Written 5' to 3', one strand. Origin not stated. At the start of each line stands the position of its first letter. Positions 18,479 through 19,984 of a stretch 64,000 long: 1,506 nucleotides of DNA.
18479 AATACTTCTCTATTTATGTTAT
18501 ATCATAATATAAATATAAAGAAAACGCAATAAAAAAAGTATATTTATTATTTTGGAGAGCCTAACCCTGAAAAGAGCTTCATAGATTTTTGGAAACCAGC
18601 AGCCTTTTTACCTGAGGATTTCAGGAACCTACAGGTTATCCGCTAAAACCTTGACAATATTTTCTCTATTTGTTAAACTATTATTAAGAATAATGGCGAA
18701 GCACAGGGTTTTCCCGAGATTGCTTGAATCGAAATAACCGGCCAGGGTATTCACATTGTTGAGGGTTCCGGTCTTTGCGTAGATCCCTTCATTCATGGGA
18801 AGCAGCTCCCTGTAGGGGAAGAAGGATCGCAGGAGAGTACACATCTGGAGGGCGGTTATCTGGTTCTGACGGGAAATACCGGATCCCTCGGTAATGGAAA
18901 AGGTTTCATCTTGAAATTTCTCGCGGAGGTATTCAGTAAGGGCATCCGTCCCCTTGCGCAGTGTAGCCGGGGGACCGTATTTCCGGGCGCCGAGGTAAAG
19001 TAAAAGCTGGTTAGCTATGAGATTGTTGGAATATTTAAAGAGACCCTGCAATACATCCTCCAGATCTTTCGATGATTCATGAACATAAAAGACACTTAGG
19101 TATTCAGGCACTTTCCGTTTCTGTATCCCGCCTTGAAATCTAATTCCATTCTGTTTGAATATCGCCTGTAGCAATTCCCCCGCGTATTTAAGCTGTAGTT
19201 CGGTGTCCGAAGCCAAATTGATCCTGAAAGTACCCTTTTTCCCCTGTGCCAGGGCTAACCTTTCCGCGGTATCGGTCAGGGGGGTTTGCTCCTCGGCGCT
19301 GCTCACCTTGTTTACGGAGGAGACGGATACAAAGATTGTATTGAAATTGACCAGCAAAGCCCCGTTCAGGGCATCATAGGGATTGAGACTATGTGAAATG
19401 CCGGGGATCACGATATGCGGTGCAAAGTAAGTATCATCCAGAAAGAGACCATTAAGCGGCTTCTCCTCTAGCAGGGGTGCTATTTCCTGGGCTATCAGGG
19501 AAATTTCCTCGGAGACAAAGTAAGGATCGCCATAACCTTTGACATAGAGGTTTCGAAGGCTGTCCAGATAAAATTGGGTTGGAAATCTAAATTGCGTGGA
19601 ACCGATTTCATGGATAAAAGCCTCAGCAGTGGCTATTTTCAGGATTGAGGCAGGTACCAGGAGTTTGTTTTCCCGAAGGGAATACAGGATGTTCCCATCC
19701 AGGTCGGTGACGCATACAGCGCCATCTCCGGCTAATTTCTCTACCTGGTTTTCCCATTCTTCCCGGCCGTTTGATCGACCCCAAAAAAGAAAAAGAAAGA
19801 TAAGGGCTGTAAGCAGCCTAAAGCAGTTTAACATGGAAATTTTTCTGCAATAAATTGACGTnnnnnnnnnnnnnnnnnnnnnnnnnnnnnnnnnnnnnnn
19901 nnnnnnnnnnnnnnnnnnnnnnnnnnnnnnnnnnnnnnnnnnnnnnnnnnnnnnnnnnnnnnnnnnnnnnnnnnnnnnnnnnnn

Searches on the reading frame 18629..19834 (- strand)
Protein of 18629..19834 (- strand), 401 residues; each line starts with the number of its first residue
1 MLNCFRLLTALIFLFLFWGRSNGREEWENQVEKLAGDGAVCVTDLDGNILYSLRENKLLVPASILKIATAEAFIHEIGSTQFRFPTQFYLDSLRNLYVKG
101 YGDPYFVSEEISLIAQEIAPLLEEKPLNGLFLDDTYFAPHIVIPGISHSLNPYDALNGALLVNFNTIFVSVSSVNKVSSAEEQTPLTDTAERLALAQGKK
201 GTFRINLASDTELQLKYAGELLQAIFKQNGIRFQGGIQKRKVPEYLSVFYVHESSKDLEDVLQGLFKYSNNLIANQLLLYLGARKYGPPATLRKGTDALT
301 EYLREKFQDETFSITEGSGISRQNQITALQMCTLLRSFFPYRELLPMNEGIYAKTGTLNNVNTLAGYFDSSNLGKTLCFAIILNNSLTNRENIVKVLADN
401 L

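Call 14: search_protein_families(library=pfam, proteins=[window:18629-19834:-])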
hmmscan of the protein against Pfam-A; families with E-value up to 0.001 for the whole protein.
window:18629-19834:- (401 aa): 1 family
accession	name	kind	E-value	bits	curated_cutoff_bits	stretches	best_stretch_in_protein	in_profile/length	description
PF02113.21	Peptidase_S13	-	1.3e-42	146.6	22.8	3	216-336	233-352/444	D-Ala-D-Ala carboxypeptidase 3 (S13) family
